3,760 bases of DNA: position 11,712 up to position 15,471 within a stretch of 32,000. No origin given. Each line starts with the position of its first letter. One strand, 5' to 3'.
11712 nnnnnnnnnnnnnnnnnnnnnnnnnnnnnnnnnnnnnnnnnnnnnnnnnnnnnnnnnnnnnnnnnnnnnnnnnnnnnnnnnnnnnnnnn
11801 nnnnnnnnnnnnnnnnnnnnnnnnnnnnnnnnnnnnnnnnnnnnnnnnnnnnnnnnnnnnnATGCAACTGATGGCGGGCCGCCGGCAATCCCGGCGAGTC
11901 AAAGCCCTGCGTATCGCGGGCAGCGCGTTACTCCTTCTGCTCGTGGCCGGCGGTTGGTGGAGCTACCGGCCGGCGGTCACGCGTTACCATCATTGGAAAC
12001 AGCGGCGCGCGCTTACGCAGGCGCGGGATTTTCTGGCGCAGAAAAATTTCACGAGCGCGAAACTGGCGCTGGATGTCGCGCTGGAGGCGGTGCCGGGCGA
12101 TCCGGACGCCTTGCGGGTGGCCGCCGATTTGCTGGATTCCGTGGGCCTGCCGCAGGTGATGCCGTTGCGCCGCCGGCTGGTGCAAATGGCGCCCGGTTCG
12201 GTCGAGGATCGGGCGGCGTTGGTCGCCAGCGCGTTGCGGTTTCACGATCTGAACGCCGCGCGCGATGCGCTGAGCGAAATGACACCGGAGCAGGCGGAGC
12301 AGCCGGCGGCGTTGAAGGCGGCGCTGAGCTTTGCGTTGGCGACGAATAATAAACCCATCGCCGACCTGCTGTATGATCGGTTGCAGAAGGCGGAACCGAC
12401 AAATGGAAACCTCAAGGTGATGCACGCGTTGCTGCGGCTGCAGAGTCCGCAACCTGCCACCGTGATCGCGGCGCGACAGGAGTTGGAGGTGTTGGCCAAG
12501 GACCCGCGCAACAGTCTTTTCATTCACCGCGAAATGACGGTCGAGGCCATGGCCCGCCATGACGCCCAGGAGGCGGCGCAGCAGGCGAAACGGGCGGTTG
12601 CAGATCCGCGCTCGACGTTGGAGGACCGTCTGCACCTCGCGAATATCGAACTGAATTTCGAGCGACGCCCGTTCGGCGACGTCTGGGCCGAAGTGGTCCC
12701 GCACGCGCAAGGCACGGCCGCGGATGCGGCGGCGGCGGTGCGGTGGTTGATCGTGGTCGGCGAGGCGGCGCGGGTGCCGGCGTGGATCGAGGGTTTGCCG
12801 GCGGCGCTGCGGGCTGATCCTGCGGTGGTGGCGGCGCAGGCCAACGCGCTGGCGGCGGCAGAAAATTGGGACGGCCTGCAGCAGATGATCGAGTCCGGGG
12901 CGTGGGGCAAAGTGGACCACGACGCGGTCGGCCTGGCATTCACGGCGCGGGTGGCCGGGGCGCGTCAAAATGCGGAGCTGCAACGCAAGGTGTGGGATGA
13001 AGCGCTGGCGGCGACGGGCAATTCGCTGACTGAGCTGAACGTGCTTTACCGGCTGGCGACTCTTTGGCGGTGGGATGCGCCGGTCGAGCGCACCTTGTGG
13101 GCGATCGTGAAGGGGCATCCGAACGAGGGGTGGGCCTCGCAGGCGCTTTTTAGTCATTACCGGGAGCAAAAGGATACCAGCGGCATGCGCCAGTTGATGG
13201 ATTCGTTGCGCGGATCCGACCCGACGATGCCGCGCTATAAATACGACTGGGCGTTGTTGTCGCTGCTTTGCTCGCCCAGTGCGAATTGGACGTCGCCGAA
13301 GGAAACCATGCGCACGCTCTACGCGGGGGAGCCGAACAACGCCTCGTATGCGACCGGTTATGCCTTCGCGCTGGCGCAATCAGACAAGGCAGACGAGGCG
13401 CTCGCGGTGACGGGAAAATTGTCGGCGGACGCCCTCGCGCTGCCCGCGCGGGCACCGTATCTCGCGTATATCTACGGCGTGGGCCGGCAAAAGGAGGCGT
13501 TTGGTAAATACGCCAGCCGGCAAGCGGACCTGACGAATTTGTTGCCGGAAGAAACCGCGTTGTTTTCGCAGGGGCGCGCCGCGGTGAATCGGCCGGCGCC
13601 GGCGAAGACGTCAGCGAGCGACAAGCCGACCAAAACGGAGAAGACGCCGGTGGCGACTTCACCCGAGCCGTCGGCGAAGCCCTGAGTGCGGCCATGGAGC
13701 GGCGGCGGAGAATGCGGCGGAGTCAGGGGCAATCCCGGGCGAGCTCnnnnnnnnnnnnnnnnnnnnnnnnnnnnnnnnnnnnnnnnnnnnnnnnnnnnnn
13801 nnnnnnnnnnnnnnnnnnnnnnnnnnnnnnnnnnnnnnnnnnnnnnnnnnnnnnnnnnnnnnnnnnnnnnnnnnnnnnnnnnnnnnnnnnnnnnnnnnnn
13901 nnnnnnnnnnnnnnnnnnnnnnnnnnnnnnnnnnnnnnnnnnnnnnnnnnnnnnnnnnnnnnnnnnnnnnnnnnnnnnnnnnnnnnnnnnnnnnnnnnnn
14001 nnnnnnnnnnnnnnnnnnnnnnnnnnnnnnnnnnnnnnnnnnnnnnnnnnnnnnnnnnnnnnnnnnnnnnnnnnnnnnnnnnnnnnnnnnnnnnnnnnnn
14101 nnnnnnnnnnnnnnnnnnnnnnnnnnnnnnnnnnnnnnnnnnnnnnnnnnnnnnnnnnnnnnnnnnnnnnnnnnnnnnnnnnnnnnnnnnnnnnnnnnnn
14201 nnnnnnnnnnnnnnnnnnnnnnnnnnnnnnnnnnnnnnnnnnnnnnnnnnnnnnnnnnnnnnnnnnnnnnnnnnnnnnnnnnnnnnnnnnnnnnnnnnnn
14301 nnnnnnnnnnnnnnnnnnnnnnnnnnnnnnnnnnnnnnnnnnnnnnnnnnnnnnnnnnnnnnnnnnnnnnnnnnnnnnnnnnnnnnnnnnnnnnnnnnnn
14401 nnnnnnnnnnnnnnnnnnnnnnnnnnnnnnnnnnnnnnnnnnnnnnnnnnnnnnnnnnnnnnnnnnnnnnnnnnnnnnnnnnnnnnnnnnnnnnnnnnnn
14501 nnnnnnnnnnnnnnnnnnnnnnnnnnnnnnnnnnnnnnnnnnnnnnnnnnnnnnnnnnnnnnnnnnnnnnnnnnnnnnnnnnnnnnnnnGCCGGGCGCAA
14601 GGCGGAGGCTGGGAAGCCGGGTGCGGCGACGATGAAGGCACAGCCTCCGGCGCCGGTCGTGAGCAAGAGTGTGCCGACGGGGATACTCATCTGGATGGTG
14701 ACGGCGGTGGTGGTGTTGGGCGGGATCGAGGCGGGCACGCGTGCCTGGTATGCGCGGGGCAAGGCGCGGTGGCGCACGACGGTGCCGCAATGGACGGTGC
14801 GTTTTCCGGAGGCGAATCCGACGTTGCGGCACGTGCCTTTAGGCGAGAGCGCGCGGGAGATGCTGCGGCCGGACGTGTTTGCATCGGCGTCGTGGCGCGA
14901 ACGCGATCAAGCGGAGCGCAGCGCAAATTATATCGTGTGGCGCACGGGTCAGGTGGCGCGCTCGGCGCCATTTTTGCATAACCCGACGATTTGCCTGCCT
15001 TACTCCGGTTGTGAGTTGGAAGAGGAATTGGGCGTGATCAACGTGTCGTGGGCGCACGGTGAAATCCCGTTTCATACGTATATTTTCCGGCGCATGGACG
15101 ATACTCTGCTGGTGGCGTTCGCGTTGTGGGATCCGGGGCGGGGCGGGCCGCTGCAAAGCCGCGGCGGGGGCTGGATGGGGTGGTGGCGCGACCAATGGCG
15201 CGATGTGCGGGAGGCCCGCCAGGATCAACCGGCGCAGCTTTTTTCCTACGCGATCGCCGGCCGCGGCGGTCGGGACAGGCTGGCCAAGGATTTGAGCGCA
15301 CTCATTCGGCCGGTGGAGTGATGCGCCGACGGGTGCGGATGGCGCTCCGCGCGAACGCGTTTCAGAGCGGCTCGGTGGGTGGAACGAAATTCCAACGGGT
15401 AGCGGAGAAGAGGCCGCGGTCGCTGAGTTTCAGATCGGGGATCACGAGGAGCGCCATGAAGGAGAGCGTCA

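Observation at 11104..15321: Self-contained three-gene exosortase cassette (one substrate, a TPR-like anchor protein, an exosortase-EpsI fusion) with no polysaccharide genes nearby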

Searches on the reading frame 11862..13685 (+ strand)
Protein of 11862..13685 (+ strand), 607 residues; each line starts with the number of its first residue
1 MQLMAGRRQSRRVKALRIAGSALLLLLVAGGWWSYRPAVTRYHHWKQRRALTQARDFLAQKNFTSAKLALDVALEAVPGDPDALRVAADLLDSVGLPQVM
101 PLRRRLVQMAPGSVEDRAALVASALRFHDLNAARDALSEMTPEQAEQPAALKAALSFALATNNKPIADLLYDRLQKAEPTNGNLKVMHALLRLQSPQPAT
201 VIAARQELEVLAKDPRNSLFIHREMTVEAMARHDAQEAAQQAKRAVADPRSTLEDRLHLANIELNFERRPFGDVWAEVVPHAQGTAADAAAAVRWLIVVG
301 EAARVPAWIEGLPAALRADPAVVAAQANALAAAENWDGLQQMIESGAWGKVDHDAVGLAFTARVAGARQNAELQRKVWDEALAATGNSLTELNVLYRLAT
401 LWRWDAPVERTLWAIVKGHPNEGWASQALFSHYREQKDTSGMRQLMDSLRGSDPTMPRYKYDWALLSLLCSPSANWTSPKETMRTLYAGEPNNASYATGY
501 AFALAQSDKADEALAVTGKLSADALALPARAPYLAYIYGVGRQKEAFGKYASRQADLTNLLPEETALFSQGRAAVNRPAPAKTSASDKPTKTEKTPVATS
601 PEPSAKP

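Call 3: search_protein_families(library=ncbifam, proteins=[window:11862-13685:+], max_evalue=1)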
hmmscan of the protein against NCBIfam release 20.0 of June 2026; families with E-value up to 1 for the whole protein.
window:11862-13685:+ (607 aa): 2 families
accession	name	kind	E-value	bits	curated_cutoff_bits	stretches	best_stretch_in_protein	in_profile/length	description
TIGR02521.1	type_IV_pilW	equivalog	0.011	15.3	154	1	49-95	32-79/234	type IV pilus biogenesis/stability protein PilW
NF040985.1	MamG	equivalog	0.83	9.9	100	1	288-372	16-92/102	magnetosome protein MamG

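Call 4: search_protein_families(library=pfam, proteins=[window:11862-13685:+], max_evalue=1)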
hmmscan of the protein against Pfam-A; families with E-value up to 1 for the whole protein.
window:11862-13685:+ (607 aa): 3 families
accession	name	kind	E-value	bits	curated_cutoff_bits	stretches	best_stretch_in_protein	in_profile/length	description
PF14559.12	TPR_19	-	0.013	16.2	25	2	58-91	2-35/68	Tetratricopeptide repeat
PF23914.1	TPR_CcmH_CycH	-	0.039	14.2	42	1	429-511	19-101/158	Cytochrome c-type biogenesis protein H TPR domain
PF12399.14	BCA_ABC_TP_C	-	0.12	12.4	25.5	1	310-325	5-20/27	Branched-chain amino acid ATP-binding cassette transporter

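Call 35: search_protein_families(library=pfam, alignment_id=A3, max_evalue=0.05)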
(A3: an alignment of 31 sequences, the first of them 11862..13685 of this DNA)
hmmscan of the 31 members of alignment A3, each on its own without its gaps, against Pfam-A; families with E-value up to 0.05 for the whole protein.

A. member 1, window:11862-13685:+ (607 aa): 2 families
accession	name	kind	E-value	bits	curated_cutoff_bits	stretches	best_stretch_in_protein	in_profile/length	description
PF14559.12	TPR_19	-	0.013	16.2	25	0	58-91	2-35/68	Tetratricopeptide repeat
PF23914.1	TPR_CcmH_CycH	-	0.039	14.2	42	1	429-511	19-101/158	Cytochrome c-type biogenesis protein H TPR domain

B. families by the number of members that match (of 31 scanned): 21 families
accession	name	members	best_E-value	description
PF14559.12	TPR_19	29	1.7e-13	Tetratricopeptide repeat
PF23914.1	TPR_CcmH_CycH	21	3e-08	Cytochrome c-type biogenesis protein H TPR domain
PF13428.12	TPR_14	6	0.00013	Tetratricopeptide repeat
PF12895.13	ANAPC3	5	1.9e-05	Anaphase-promoting complex, cyclosome, subunit 3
PF20308.4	TPR-S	5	6.5e-05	Tetratricopeptide Repeats-Sensor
PF13431.12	TPR_17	3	0.0013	Tetratricopeptide repeat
PF09613.16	HrpB1_HrpK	3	0.002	Bacterial type III secretion protein (HrpB1_HrpK)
PF22002.1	MTLN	2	0.00032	Mitoregulin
PF13371.12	TPR_9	2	0.0046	Tetratricopeptide repeat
PF07720.18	TPR_3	2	0.0047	Tetratricopeptide repeat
PF05739.25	SNARE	1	0.0072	SNARE domain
PF07719.23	TPR_2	1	0.0081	Tetratricopeptide repeat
PF13432.12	TPR_16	1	0.018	Tetratricopeptide repeat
PF09280.16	XPC-binding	1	0.021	XPC-binding domain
PF14863.12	Alkyl_sulf_dimr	1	0.024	Alkyl sulfatase dimerisation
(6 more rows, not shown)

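Call 36: search_solved_structures(query=A3, max_evalue=1)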
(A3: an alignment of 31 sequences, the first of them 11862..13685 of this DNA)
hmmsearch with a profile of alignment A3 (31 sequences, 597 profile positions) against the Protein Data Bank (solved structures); distinct sequences matched with E-value up to 1: 9.
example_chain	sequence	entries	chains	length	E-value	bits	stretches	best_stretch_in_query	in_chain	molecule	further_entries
6een_C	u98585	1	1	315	4.3e-06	28.5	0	504-551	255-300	Designer Pentatricopeptide Protein dPPR10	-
6een_A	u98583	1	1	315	5.4e-05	24.8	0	504-550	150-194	Designer Pentatricopeptide Protein dPPR10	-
6een_D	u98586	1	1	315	0.0038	18.7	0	505-549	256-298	Designer Pentatricopeptide Protein dPPR10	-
2r5s_A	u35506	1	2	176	0.0098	17.4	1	291-345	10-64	Uncharacterized protein VP0806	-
5fzr_A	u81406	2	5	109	0.012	17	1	468-553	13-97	DESIGNED TPR PROTEIN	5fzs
5fzq_A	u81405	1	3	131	0.031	15.7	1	468-555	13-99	DESIGNED TPR PROTEIN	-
6een_B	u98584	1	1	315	0.031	15.7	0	505-545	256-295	Designer Pentatricopeptide Protein dPPR10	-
8ump_A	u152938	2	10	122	0.051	15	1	59-141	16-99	T33-ml35-redesigned-TPR-domain-fold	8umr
4ozs_A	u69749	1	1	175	0.085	14.3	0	505-548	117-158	Alpha solenoid protein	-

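Call 67: search_protein_families(library=ncbifam, alignment_id=A3, max_evalue=0.05)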
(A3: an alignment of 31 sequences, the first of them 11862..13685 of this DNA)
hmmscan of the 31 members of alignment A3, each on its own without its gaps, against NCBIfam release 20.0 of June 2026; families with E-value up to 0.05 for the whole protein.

A. member 1, window:11862-13685:+ (607 aa): 1 family
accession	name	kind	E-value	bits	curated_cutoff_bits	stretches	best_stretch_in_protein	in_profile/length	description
TIGR02521.1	type_IV_pilW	equivalog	0.011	15.3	154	0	49-95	32-79/234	type IV pilus biogenesis/stability protein PilW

B. families by the number of members that match (of 31 scanned): 18 families
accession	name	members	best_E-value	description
NF052415.1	T3SS_chap_SctY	12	3.2e-06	type III secretion apparatus assembly chaperone SctY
TIGR03939.1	PGA_TPR_OMP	11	5.1e-06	poly-beta-1,6 N-acetyl-D-glucosamine export porin PgaA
TIGR02521.1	type_IV_pilW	6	0.001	type IV pilus biogenesis/stability protein PilW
NF008520.0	PRK11447.1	5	8.5e-06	cellulose synthase complex outer membrane protein BcsC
NF033920.0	C39_PA2778_fam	5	0.001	PA2778 family cysteine peptidase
TIGR02917.1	PEP_TPR_lipo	4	3.2e-08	XrtA/PEP-CTERM system TPR-repeat protein PrsT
NF040959.1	MamA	3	5.5e-05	magnetosome protein MamA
NF007468.0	PRK10049.1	2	3e-05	poly-beta-1,6 N-acetyl-D-glucosamine export porin PgaA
TIGR02552.1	LcrH_SycD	2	4.2e-05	SycD/LcrH family type III secretion system chaperone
NF052400.1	M48_BAM_BepA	2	0.0011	beta-barrel assembly-enhancing protease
NF008757.0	PRK11788.1-5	2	0.0023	lipopolysaccharide assembly protein LapB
TIGR00540.1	TPR_hemY_coli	1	0.001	heme biosynthesis-associated TPR protein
NF007692.0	PRK10370.1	1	0.0012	heme lyase NrfEFG subunit NrfG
NF033758.1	gliding_GltE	1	0.011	adventurous gliding motility TPR repeat lipoprotein GltE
TIGR02561.1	HrpB1_HrpK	1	0.023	HrpB1 family type III secretion system apparatus protein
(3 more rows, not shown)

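Call 70: list_cluster_members(proteins=[P0001, P0121, window:11862-13685:+, window:11871-13685:+])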
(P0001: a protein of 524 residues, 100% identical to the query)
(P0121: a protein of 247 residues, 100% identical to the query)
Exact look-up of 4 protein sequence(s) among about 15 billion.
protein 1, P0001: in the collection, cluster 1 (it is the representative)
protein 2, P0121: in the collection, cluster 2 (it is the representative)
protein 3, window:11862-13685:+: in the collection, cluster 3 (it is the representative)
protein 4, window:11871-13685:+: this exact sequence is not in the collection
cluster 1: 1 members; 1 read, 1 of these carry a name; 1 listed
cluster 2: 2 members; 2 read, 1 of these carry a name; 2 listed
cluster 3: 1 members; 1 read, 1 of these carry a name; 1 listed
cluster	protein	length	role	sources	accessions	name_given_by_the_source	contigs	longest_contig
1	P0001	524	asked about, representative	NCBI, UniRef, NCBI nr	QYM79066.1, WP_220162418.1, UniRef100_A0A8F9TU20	exosortase/archaeosortase family protein [Horticoccus luteus] | Exosortase/archaeosortase family protein n=1 Tax=Horticoccus luteus TaxID=2862869 ...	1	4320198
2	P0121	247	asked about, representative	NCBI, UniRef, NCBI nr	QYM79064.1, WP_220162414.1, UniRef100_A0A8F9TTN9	hypothetical protein K0B96_00165 [Horticoccus luteus] | Secreted protein with PEP-CTERM sorting signal n=1 Tax=Horticoccus luteus TaxID=2862869 ... | hypothetical protein [Horticoccus luteus]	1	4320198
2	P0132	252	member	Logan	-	-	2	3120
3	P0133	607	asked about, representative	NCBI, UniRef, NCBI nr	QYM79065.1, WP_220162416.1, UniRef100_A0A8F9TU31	hypothetical protein K0B96_00170 [Horticoccus luteus] | Tetratricopeptide repeat protein n=1 Tax=Horticoccus luteus TaxID=2862869 ... | hypothetical protein [Horticoccus luteus]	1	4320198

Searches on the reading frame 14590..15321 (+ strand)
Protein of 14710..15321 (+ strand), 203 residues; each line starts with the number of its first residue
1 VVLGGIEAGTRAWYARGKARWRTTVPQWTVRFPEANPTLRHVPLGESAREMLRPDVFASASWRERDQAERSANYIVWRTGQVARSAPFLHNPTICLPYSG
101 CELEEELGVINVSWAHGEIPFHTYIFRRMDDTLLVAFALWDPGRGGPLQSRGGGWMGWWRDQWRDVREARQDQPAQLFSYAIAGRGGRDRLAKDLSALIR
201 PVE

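Call 16: search_protein_families(library=ncbifam, proteins=[window:14710-15321:+, window:14590-15321:+], max_evalue=10)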
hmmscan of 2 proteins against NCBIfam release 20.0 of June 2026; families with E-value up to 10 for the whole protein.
window:14710-15321:+ (203 aa): 1 family
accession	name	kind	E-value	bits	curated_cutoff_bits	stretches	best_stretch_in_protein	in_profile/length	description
TIGR04152.1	exosort_VPLPA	exception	0.00022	20.5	400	1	39-137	321-417/486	VPLPA-CTERM-specific exosortase XrtD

window:14590-15321:+ (243 aa): 1 family
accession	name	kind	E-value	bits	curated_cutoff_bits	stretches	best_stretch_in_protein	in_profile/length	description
TIGR04152.1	exosort_VPLPA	exception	0.0001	21.6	400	1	55-177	299-417/486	VPLPA-CTERM-specific exosortase XrtD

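Call 61: predict_structure(alignment_id=A5)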
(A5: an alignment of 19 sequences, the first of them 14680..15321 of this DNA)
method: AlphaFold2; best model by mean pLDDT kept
length: 213 residues; sequences in the alignment: 19
mean_pLDDT: 87.9   pTM: 0.83
mean pLDDT of the five models: 87.9, 87.7, 87.0, 86.5, 85.5
residues with pLDDT >= 90: 129; 70-90: 65; 50-70: 19; < 50: 0
segments of 3 or more residues with pLDDT < 50: none
pLDDT, mean of each block of 10 residues (from residue 1): 97 96 91 90 97 86 90 93 90 57 61 90 95 91 92 88 84 89 91 85 95 88
secondary structure, 60 per line:
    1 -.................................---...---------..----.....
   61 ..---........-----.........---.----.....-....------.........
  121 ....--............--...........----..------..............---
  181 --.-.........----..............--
elements in order: H2-34 E38-40 H56-62 E66-73 E79-87 H96-100 H102-105 E112-124 E127-138 E141-151 H164-177 E185-193 H198-208 E209-211

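Call 63: fold_search(model_id=the predicted structure, library=pdb)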
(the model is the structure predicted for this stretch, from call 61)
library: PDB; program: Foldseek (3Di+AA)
matches with E <= 10: 627; with E <= 0.001: 0
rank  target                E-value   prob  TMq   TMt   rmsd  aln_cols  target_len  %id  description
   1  3lyd_B                1.8e-03  1.00  0.38  0.47   6.4       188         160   10  Crystal structure of Putative uncharacterized protein from Jonesia denitrificans (released 2010-03-09)
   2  4ol4                  3.8e-03  0.99  0.36  0.40   7.2       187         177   13  Crystal structure of secreted proline rich antigen MTC28 (Rv0040c) from Mycobacterium tuberculosis (released 2015-01-28)
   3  3lyd_A                4.3e-03  1.00  0.39  0.50   6.5       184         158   11  Crystal structure of Putative uncharacterized protein from Jonesia denitrificans (released 2010-03-09)
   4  4pws                  5.3e-03  0.99  0.36  0.41   7.3       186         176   13  Crystal structure of secreted proline rich antigen MTC28 (Rv0040c) at 2.15 A with bound chloride from Mycobacterium tube (released 2015-03-25)
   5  6xrb_B                8.3e-03  0.85  0.28  0.36  10.2       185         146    8  Crystal structure of SciW from Salmonella typhimurium (released 2020-12-30)
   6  7ztq                  1.0e-02  0.30  0.21  0.19  19.3       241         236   14  Crystal structure of the carotenoid-binding protein domain from silkworm Bombyx mori (BmCBP) in the apoform (released 2022-10-26)
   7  7ztr                  1.3e-02  0.35  0.21  0.20  19.4       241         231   12  Crystal structure of the carotenoid-binding protein domain from silkworm Bombyx mori (BmCBP) in the apoform, W232F mutan (released 2022-10-26)
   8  9grx_0                1.4e-02  0.96  0.35  0.43   8.4       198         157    7  NDH-PSI-LHCI supercomplex from S. oleracea (released 2025-02-12)
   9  6e8a_A                2.1e-02  0.94  0.31  0.40   7.6       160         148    7  Crystal structure of DcrB from Salmonella enterica at 1.92 Angstroms resolution (released 2018-10-31)
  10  7zvr                  2.3e-02  0.20  0.20  0.19  18.8       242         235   14  Crystal structure of the carotenoid-binding protein domain from silkworm Bombyx mori (BmCBP) complexed with zeaxanthin (released 2022-10-26)
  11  4rth_B                2.7e-02  0.69  0.30  0.36   9.7       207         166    9  The crystal structure of PsbP from Zea mays (released 2015-03-11)
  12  4rth_A                3.3e-02  0.75  0.31  0.38   8.2       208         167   10  The crystal structure of PsbP from Zea mays (released 2015-03-11)
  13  6e8a_B                3.7e-02  0.82  0.31  0.41   9.9       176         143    8  Crystal structure of DcrB from Salmonella enterica at 1.92 Angstroms resolution (released 2018-10-31)
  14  1v2b_A                4.4e-02  0.94  0.39  0.51   7.4       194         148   10  Crystal Structure of PsbP Protein in the Oxygen-Evolving Complex of Photosystem II from Higher Plants (released 2004-05-18)
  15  6ser                  4.4e-02  0.33  0.23  0.21  14.2       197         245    9  Crystal structure of human STARD10 (released 2020-08-26)
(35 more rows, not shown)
